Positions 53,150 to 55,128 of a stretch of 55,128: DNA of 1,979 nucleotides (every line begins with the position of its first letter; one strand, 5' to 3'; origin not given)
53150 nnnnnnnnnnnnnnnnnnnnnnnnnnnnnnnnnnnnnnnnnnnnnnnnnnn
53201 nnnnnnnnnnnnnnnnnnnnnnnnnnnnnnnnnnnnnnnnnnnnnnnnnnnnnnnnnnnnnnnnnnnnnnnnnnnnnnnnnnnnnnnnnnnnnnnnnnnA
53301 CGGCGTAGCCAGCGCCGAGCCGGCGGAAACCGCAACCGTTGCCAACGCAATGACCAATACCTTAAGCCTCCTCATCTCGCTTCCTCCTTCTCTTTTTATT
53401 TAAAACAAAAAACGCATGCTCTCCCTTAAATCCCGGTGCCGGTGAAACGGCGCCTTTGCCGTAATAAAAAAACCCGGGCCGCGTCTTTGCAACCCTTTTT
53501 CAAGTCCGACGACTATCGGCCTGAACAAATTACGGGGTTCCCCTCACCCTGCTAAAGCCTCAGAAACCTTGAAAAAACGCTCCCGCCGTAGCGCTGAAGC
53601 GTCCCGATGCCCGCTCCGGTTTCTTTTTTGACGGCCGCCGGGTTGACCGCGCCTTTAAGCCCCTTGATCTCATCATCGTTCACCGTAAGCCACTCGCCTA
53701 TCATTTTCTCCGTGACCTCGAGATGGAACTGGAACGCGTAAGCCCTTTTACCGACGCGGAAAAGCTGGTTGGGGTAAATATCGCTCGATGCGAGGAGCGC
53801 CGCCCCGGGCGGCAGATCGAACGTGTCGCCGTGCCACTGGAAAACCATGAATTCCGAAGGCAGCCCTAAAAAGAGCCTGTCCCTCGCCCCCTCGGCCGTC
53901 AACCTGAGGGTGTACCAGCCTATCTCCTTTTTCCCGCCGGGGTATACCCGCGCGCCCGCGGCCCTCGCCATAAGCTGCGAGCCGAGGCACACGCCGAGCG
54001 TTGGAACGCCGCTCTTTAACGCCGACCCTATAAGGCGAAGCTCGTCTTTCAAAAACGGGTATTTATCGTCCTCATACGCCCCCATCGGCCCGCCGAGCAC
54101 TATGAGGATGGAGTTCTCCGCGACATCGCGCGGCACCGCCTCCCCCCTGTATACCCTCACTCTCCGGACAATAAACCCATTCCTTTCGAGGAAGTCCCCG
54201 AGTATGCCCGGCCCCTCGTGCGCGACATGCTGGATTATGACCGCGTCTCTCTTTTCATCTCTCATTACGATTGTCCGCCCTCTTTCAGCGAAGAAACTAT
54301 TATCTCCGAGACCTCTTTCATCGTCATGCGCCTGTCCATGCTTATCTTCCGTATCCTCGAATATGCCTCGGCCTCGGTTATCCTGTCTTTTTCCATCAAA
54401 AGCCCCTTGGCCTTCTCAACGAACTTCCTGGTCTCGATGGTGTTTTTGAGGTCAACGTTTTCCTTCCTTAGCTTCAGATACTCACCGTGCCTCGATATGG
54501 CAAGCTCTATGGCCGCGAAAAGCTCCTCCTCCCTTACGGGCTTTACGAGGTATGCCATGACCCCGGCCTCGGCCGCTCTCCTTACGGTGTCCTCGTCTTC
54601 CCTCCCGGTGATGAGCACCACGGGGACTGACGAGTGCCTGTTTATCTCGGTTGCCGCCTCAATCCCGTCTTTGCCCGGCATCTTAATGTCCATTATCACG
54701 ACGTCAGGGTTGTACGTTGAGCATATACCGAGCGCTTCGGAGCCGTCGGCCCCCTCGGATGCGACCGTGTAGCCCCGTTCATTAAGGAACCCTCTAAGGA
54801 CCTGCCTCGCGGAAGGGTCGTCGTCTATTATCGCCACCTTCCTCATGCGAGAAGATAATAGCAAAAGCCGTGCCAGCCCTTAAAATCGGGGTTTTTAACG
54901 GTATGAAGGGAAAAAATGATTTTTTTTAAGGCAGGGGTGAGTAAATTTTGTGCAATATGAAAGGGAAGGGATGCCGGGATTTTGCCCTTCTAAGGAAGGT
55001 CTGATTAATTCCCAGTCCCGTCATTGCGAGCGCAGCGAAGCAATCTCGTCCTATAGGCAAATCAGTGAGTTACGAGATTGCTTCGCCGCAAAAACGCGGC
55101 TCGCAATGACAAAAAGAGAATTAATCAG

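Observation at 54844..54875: Consensus sigma-54 promoter that would give a near-leaderless mRNA for the ANTAR regulator and amidotransferase pair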

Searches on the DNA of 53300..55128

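Call 69: search_rna_families(source=window, start=53300, end=55128, threshold=evalue, max_evalue=1)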
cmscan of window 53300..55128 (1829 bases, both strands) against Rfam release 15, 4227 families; matches with E-value up to 1: 0.
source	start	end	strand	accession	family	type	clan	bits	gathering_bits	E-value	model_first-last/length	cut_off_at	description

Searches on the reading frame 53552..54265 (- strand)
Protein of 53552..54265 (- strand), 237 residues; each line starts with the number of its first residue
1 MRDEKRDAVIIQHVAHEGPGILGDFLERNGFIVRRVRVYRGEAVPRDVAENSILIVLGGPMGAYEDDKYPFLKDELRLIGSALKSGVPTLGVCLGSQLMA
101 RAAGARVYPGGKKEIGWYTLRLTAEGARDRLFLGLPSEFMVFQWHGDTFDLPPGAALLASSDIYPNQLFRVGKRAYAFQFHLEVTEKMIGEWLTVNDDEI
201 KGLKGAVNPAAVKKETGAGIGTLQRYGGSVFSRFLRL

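Call 5: search_protein_families(library=pfam, proteins=[window:53552-54265:-])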
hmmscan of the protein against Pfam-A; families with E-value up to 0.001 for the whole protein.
window:53552-54265:- (237 aa): 2 families
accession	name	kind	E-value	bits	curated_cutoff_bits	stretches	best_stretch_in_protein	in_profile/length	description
PF00117.34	GATase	-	3e-21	76.4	22.8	1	49-188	41-177/190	Glutamine amidotransferase class-I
PF07722.19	Peptidase_C26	-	0.0002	21.6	20.5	1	75-108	94-127/219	Peptidase C26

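Call 30: search_protein_families(library=ncbifam, proteins=[window:53552-54265:-], max_evalue=0.00001)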
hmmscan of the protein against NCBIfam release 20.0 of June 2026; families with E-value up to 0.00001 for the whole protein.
window:53552-54265:- (237 aa): 9 families
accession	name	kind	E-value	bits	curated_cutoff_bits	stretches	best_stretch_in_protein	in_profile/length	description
NF005458.0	PRK07053.1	equivalog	5.5e-70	235.4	250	1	6-235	3-229/234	glutamine amidotransferase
NF005072.0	PRK06490.1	equivalog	1.3e-49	168.5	339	1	3-201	11-204/251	glutamine amidotransferase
NF006098.0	PRK08250.1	equivalog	5.4e-39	134.1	301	1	10-201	5-199/239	glutamine amidotransferase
NF006562.0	PRK09065.1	equivalog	2.7e-28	99.1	205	1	30-202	37-208/242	glutamine amidotransferase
NF005743.0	PRK07567.1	equivalog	3.1e-24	85.6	264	1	33-190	34-198/245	glutamine amidotransferase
TIGR00888.1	guaA_Nterm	equivalog_domain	2e-18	66.4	172.15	1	53-193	44-176/188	glutamine-hydrolyzing GMP synthase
NF001975.0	PRK00758.1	equivalog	7.9e-16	58.2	198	1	45-195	37-176/185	GMP synthase subunit A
NF000848.1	PRK00074.1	equivalog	7.4e-14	51.2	400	1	51-193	42-179/512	glutamine-hydrolyzing GMP synthase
NF004212.0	PRK05665.1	equivalog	2.8e-07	30.5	309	1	71-195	76-199/241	amidotransferase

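Call 63: search_solved_structures(query=window:53552-54265:-, max_evalue=0.00001)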
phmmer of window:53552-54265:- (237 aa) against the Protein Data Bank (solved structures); distinct sequences matched with E-value up to 0.00001: 22.
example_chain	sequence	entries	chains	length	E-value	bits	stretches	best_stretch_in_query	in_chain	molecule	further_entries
1o1y_A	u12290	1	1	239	6e-44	153.6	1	9-203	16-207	conserved hypothetical protein TM1158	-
9xfs_A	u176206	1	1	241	4.6e-42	147.5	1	8-201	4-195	Glutamine amidotransferase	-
3m3p_A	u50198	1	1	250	2.8e-34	122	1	8-235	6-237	Glutamine amido transferase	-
3l7n_A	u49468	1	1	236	2.2e-31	112.5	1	11-198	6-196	Putative uncharacterized protein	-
7d54_A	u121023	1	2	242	1.1e-16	64.3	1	34-204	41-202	Glutamine amidotransferase class-I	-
2ywb_A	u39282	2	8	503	4.5e-13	52.6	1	52-214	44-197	GMP synthase [glutamine-hydrolyzing]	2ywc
5tw7_A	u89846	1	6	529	3.3e-12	49.7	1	54-191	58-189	GMP synthase [glutamine-hydrolyzing]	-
2d7j_A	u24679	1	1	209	4e-11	46.2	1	86-194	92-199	GMP synthase [glutamine-hydrolyzing] subunit A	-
1wl8_A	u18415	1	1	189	9.5e-11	44.9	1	86-194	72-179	GMP synthase [glutamine-hydrolyzing] subunit A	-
2lxn_A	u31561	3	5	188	1.5e-10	44.3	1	77-200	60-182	GMP synthase [glutamine-hydrolyzing] subunit A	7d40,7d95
7d96_A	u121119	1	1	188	1.6e-10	44.2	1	77-200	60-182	GMP synthase [glutamine-hydrolyzing] subunit A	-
7yc6_A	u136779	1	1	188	1.6e-10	44.2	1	77-200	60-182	GMP synthase [glutamine-hydrolyzing] subunit A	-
8gr1_A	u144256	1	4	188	1.7e-10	44.1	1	77-200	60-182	GMP synthase [glutamine-hydrolyzing] subunit A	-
7d97_A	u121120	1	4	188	2.8e-10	43.4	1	77-200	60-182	GMP synthase [glutamine-hydrolyzing] subunit A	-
8gr3_A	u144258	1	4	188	4.1e-10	42.9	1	77-200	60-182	GMP synthase [glutamine-hydrolyzing] subunit A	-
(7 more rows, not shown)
